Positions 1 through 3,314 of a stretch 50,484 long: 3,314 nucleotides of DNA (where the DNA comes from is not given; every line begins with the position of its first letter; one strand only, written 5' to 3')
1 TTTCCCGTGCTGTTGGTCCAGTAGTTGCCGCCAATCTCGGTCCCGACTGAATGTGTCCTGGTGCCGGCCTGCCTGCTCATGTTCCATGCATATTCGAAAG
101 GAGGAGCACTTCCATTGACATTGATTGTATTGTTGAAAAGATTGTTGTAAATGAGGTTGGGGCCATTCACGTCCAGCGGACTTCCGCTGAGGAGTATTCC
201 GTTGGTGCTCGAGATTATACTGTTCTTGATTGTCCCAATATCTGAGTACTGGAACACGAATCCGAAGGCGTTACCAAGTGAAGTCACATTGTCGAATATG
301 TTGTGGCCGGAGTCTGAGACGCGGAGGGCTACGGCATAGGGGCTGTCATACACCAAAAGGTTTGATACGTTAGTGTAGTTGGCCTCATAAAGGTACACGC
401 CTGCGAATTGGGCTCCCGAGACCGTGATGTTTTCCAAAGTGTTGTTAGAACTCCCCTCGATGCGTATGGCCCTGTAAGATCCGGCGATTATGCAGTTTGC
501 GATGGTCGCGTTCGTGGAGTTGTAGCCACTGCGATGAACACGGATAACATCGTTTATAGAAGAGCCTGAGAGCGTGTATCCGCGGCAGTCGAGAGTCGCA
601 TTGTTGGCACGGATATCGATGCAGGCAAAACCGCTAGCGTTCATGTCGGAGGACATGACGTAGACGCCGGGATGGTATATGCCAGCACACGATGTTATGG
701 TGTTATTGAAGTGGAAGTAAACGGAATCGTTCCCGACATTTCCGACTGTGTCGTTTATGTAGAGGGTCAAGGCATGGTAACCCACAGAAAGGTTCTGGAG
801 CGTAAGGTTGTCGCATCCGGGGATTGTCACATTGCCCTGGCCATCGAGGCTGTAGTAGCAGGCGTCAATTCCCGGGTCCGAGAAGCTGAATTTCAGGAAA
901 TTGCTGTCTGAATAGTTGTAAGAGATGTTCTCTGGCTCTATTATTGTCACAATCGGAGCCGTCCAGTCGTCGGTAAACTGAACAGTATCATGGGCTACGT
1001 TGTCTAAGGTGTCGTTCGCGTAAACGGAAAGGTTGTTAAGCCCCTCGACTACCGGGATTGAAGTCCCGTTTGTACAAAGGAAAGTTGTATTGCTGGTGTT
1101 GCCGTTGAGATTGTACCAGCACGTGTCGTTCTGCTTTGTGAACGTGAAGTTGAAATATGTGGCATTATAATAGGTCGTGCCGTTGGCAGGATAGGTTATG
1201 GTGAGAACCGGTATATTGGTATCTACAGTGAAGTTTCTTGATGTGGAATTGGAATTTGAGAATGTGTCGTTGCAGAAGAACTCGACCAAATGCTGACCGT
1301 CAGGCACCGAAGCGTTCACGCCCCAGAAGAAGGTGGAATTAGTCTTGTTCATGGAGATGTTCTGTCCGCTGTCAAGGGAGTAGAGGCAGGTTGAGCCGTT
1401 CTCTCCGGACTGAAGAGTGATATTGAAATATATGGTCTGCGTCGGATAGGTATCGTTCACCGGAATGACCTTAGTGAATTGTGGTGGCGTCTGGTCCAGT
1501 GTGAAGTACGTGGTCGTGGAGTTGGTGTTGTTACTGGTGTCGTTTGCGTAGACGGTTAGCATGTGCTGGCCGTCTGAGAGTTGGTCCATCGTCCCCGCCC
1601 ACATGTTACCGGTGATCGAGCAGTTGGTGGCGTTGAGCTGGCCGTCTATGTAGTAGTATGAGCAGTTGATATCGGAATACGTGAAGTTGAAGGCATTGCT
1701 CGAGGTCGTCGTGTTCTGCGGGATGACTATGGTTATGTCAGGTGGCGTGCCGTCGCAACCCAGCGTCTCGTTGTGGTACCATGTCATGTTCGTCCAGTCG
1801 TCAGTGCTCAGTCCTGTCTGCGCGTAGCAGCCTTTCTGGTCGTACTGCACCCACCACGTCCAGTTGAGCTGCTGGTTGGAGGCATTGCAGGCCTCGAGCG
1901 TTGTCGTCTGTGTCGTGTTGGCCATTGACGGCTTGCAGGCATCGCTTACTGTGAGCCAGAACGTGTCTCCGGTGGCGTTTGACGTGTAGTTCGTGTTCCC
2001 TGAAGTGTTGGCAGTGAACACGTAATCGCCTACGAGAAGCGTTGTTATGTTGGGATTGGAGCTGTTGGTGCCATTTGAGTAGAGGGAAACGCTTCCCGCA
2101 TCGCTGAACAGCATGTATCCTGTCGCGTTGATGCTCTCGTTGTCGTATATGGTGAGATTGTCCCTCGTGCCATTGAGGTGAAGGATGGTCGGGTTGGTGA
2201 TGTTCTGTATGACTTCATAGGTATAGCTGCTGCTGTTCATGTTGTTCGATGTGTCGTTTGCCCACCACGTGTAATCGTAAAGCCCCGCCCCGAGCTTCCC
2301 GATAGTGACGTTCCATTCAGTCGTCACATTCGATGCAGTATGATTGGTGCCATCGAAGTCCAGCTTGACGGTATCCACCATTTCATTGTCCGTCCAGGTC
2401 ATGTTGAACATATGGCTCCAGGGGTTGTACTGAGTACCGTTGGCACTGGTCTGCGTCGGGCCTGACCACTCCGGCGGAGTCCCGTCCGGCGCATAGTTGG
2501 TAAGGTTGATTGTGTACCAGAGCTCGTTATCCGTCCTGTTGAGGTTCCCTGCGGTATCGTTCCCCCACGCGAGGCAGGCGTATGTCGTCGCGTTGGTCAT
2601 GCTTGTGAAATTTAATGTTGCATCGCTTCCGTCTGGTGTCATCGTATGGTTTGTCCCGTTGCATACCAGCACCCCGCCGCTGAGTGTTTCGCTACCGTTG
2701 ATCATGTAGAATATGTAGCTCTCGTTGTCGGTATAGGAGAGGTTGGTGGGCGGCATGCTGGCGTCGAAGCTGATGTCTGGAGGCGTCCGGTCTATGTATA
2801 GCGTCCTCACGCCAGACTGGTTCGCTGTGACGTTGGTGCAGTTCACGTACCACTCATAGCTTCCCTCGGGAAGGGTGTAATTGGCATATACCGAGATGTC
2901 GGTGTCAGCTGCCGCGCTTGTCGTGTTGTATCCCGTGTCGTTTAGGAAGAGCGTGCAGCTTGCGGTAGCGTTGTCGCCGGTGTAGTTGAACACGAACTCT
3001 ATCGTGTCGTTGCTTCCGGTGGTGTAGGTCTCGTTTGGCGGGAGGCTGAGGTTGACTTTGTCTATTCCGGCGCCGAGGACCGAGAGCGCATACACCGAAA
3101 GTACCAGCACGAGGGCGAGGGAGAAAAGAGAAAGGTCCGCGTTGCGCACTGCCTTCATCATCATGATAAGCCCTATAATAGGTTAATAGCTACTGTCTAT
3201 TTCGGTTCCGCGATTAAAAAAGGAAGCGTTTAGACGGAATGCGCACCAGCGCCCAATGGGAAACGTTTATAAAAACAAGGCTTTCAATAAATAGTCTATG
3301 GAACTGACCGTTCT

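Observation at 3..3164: Surface protein with extreme N-glycosylation sequon density, directly abutting the glycan gene island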

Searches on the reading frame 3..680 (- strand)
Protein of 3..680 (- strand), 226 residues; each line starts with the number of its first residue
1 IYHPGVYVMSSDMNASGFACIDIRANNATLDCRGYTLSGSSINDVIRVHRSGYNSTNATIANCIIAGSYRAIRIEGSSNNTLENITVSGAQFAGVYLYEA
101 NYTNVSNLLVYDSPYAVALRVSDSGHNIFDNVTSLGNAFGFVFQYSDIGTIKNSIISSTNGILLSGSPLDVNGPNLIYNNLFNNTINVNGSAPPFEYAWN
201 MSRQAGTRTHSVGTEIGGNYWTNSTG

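Call 74: search_solved_structures(query=window:3-680:-, max_evalue=10, show_alignments=1)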
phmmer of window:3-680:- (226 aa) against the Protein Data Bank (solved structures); distinct sequences matched with E-value up to 10: 0.

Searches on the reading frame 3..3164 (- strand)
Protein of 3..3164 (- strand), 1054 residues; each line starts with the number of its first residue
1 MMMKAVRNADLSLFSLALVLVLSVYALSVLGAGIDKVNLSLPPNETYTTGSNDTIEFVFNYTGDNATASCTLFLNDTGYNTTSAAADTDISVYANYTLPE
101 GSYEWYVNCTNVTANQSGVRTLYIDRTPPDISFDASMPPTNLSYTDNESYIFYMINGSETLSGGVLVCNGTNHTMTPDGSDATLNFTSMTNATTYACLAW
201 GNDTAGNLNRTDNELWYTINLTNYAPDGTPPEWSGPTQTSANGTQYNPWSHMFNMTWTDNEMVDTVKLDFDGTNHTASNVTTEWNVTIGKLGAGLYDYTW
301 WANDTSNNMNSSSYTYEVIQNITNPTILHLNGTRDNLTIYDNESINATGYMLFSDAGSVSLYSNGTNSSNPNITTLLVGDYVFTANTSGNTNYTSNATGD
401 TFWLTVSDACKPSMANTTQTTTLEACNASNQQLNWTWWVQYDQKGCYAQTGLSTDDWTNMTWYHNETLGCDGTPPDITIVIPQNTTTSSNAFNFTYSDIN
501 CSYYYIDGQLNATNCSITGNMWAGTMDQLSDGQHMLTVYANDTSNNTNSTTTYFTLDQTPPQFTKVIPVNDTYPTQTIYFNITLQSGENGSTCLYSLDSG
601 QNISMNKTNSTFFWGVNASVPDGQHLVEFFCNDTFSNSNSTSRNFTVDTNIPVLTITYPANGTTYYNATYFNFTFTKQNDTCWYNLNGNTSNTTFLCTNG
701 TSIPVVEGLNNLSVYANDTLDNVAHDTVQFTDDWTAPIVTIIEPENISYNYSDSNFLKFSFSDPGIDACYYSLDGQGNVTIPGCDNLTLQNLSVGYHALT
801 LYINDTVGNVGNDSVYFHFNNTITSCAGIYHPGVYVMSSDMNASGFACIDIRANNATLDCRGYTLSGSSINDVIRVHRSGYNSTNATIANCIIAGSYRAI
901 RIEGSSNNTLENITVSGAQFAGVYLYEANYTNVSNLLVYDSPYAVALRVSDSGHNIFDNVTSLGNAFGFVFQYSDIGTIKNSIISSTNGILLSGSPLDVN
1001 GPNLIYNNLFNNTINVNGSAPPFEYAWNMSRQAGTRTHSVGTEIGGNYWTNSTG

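Call 8: search_protein_families(library=pfam, proteins=[window:3-3164:-], max_evalue=0.01)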
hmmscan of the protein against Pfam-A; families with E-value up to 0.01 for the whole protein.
window:3-3164:- (1054 aa): 3 families
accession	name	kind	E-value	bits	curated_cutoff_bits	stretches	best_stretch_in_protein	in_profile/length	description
PF05048.19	NosD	-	1.9e-17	63.8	23.6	1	820-1054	2-212/212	Periplasmic copper-binding protein (NosD)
PF13229.12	Beta_helix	-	3.2e-11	43.5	25.9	1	881-1015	6-143/158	Right handed beta helix region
PF19077.6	Big_13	-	0.0011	19.8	27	0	487-557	24-101/102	Bacterial Ig-like domain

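Call 9: search_solved_structures(query=window:3-3164:-, max_evalue=1)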
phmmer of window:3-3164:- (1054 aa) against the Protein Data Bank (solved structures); distinct sequences matched with E-value up to 1: 0.

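Call 10: find_homologous_proteins(query=window:3-3164:-)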
Query window:3-3164:- (1054 aa): 14 proteins with E <= 0.001 among 8000 candidates.
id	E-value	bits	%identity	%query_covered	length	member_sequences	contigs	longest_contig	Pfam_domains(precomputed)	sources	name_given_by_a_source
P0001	2.8e-100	355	30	69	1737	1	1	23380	PF09136.17,PF19077.7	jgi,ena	-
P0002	4.1e-55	205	42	13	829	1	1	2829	PF19077.7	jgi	jgi:hypothetical protein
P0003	1.1e-43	168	34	28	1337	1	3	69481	PF06439.19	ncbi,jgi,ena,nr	ncbi:hypothetical protein AUJ84_02370 [Candidatus Pacearchaeota archaeon CG1_02_32_132]|nr:MAG: hypo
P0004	1.7e-39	154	35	27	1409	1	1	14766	-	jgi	jgi:hypothetical protein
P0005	3.1e-27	113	32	35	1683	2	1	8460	PF19077.7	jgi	jgi:hypothetical protein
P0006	2.7e-25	107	37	15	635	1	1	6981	PF16656.12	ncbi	-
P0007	3.9e-17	80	31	33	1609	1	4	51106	PF17957.8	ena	-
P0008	1.4e-16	78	33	17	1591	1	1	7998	PF13229.13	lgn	-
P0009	6.2e-15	72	33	29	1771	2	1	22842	PF17210.10,PF19077.7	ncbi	-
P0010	6.1e-14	69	31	33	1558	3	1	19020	PF19077.7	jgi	-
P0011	3.0e-11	60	33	18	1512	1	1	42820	PF19077.7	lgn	-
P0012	2.6e-9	54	27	42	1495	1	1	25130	PF19077.7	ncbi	-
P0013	1.3e-7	48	35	17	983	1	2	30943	-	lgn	-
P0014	8.1e-7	45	29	27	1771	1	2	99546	-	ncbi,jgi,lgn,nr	ncbi:MAG TPA: hypothetical protein VGQ00_02315 [Candidatus Norongarragalinales archaeon]|jgi:hypothe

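Call 15: find_related_loci(query=window:3-3164:-, collection=genome_contigs, flank=10000)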
Query window:3-3164:- (1054 aa) in genome_contigs; peptide patterns used: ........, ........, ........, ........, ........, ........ (x = any residue, [..] = any of these).
29 stretches matched a pattern; 1 encode a relative of the query (tblastn E <= 1e-3); 1 distinct loci.
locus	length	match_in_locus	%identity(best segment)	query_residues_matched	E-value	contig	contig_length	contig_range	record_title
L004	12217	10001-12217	64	1-908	0e+0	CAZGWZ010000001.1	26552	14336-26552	MAG TPA_asm: uncultured archaeon isolate binchicken_co129_219 genome assembly, contig: NODE_4870_length_26552_cov_5.2328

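Call 27: search_protein_families(library=pfam, proteins=[L004:3915-5381:-, L004:7520-8644:-], max_evalue=0.001)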
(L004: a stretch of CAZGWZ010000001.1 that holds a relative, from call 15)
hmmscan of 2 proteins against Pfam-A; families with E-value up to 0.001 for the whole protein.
L004:3915-5381:- (488 aa): 2 families
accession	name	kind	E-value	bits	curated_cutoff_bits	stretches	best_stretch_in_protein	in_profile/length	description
PF04055.27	Radical_SAM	-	1.5e-23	84.2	29.5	1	214-379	1-165/166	Radical SAM superfamily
PF02310.24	B12-binding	-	1.3e-22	80.3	32.1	1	23-141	11-119/121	B12 binding domain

L004:7520-8644:- (374 aa): 4 families
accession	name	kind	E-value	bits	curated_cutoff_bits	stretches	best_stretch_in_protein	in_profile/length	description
PF00534.26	Glycos_transf_1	-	4.9e-37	127.5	26.4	1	197-350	9-171/172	Glycosyl transferases group 1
PF13692.12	Glyco_trans_1_4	-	3.8e-32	111.9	27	1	205-337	3-142/142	Glycosyl transferases group 1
PF13439.12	Glyco_transf_4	-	7.4e-12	46.1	28.5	1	26-188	2-169/170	Glycosyltransferase Family 4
PF13579.12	Glyco_trans_4_4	-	7.8e-08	33.3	29.7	1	26-170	1-145/158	Glycosyl transferase 4-like domain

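Call 47: predict_structure(alignment_id=A1)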
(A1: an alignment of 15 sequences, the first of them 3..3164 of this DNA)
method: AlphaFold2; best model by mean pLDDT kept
length: 1054 residues; sequences in the alignment: 15
mean_pLDDT: 49.5   pTM: 0.31
mean pLDDT of the five models: 49.5, 46.5, 46.4, 45.6, 44.4
residues with pLDDT >= 90: 0; 70-90: 149; 50-70: 360; < 50: 545
segments of 3 or more residues with pLDDT < 50: 1-9, 28-30, 49-52, 83-86, 128-292, 297-300, 302-470, 485-489, 662-667, 745-772, 774-791, 820-832, 836-847, 965-1054
pLDDT, mean of each block of 10 residues (from residue 1): 45 68 58 67 57 66 67 78 51 67 79 70 59 34 29 28 27 29 29 33 38 32 29 30 31 27 29 33 39 49 41 44 29 31 32 29 31 31 28 28 29 30 33 42 44 44 44 65 53 60 61 54 59 76 72 73 64 62 58 69 59 59 77 74 73 67 49 62 73 54 69 78 77 63 49 35 38 45 45 57 58 64 41 46 46 61 55 54 61 55 56 58 53 57 52 51 50 46 42 35 33 34 32 31 33 33
secondary structure, 60 per line:
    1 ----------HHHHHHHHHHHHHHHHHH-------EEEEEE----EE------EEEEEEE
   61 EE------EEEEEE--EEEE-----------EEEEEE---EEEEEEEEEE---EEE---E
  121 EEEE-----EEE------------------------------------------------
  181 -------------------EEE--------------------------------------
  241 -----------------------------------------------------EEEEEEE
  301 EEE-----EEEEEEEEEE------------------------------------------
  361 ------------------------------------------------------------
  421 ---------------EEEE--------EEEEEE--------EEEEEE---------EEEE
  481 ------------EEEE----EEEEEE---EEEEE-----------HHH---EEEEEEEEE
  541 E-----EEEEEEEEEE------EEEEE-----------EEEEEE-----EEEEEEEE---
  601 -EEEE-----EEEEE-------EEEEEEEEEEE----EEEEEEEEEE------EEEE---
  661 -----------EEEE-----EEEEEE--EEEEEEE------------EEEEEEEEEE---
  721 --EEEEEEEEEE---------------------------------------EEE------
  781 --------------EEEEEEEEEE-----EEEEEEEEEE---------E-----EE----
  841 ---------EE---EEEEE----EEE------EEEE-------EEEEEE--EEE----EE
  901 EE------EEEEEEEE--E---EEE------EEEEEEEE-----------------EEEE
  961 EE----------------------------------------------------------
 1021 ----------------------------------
elements in order (helices of 4 or more, strands of 3 or more residues): H11-28 E36-41 E54-62 E69-74 E77-80 E92-97 E101-110 E114-116 E120-124 E130-132 E200-202 E294-303 E309-318 E436-439 E448-453 E462-467 E477-480 E493-496 E501-506 E510-514 E532-541 E547-556 E563-567 E579-584 E590-597 E602-605 E611-615 E623-633 E638-647 E654-657 E672-675 E681-686 E689-695 E708-717 E723-732 E772-774 E795-804 E810-819 E855-859 E864-866 E873-876 E884-889 E892-894 E899-902 E909-916 E923-925 E932-939 E957-962

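Call 54: search_protein_families(library=ncbifam, proteins=[window:3-3164:-], max_evalue=0.00001)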
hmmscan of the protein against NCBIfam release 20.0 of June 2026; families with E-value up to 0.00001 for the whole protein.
window:3-3164:- (1054 aa): 0 families

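Call 60: find_related_loci(query=window:3-3164:-, collection=metagenome_contigs, flank=10000)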
Query window:3-3164:- (1054 aa) in metagenome_contigs; peptide patterns used: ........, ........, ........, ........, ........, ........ (x = any residue, [..] = any of these).
104 stretches matched a pattern; 1 encode a relative of the query (tblastn E <= 1e-3); 1 distinct loci.
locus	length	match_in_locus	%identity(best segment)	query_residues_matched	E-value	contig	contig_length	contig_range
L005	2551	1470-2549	98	1-586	0e+0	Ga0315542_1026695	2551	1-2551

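Call 70: search_protein_families(library=pfam, proteins=[P0001, P0002], max_evalue=0.001)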
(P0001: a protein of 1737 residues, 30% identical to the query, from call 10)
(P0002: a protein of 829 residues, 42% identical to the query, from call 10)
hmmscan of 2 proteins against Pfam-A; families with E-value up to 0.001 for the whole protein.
P0001 (1737 aa): 2 families
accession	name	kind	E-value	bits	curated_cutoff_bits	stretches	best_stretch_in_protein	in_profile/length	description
PF19077.6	Big_13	-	5.5e-22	78.6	27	2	236-300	38-101/102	Bacterial Ig-like domain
PF09136.16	Glucodextran_B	-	2.3e-06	27.9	27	0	269-299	51-81/83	Glucodextranase, domain B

P0002 (829 aa): 2 families
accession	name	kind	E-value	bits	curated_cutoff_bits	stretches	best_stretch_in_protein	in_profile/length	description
PF19077.6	Big_13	-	1.5e-05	25.8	27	0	233-303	30-101/102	Bacterial Ig-like domain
PF16656.11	Pur_ac_phosph_N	-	0.00026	21.9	30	1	410-465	16-81/93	Purple acid Phosphatase, N-terminal domain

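Call 77: fold_search(model_id=the predicted structure, library=pdb)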
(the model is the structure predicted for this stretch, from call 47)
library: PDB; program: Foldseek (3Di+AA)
matches with E <= 10: 1536; with E <= 0.001: 187
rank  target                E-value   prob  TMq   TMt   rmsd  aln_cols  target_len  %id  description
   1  2yn3_A                1.8e-09  1.00  0.17  0.45   8.1       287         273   16  Structural insight into the giant calcium-binding adhesin SiiE: implications for the adhesion of Salmonella enterica t (released 2013-04-03)
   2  2yn3_C                2.8e-09  1.00  0.17  0.45   8.1       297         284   15  Structural insight into the giant calcium-binding adhesin SiiE: implications for the adhesion of Salmonella enterica t (released 2013-04-03)
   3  2yn5_A                9.0e-09  1.00  0.17  0.46   7.7       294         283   16  Structural insight into the giant calcium-binding adhesin SiiE: implications for the adhesion of Salmonella enterica t (released 2013-04-03)
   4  2yn5_B                1.8e-08  1.00  0.17  0.48   7.5       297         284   16  Structural insight into the giant calcium-binding adhesin SiiE: implications for the adhesion of Salmonella enterica t (released 2013-04-03)
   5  6xi3                  2.3e-07  1.00  0.14  0.29  11.3       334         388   19  Crystal structure of tetra-tandem repeat in extending region of large adhesion protein (released 2020-10-14)
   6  5szp_A                5.7e-07  1.00  0.10  0.19  15.1       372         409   13  Protocadherin Gamma B7 extracellular cadherin domains 1-4 P21 crystal form (released 2016-10-19)
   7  2yn3_B                7.4e-07  1.00  0.15  0.46   9.2       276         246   14  Structural insight into the giant calcium-binding adhesin SiiE: implications for the adhesion of Salmonella enterica t (released 2013-04-03)
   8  5szo_B                1.1e-06  1.00  0.11  0.19  14.5       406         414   12  Protocadherin Gamma B7 extracellular cadherin domains 1-4 P41212 crystal form (released 2016-10-19)
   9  5szq_A                1.4e-06  1.00  0.12  0.20  13.3       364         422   19  Protocadherin Gamma A4 extracellular cadherin domains 3-6 (released 2016-11-02)
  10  5szo_A                1.4e-06  1.00  0.10  0.19  14.7       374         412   12  Protocadherin Gamma B7 extracellular cadherin domains 1-4 P41212 crystal form (released 2016-10-19)
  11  5fmv_B                1.6e-06  1.00  0.15  0.37  13.8       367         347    7  Crystal structure of human CD45 extracellular region, domains d1-d4 (released 2016-03-23)
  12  3pdd                  1.7e-06  1.00  0.13  0.49   6.4       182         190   14  Structures of Clostridium thermocellum CbhA fibronectin(III)-like modules (released 2011-11-23)
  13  6vfw_B                1.7e-06  1.00  0.12  0.20  13.7       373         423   13  Crystal structure of human delta protocadherin 10 EC1-EC4 (released 2020-03-11)
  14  6vfw_E                2.1e-06  1.00  0.12  0.19  14.1       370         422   14  Crystal structure of human delta protocadherin 10 EC1-EC4 (released 2020-03-11)
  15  5fmv_A                2.2e-06  1.00  0.15  0.37  13.6       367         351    7  Crystal structure of human CD45 extracellular region, domains d1-d4 (released 2016-03-23)
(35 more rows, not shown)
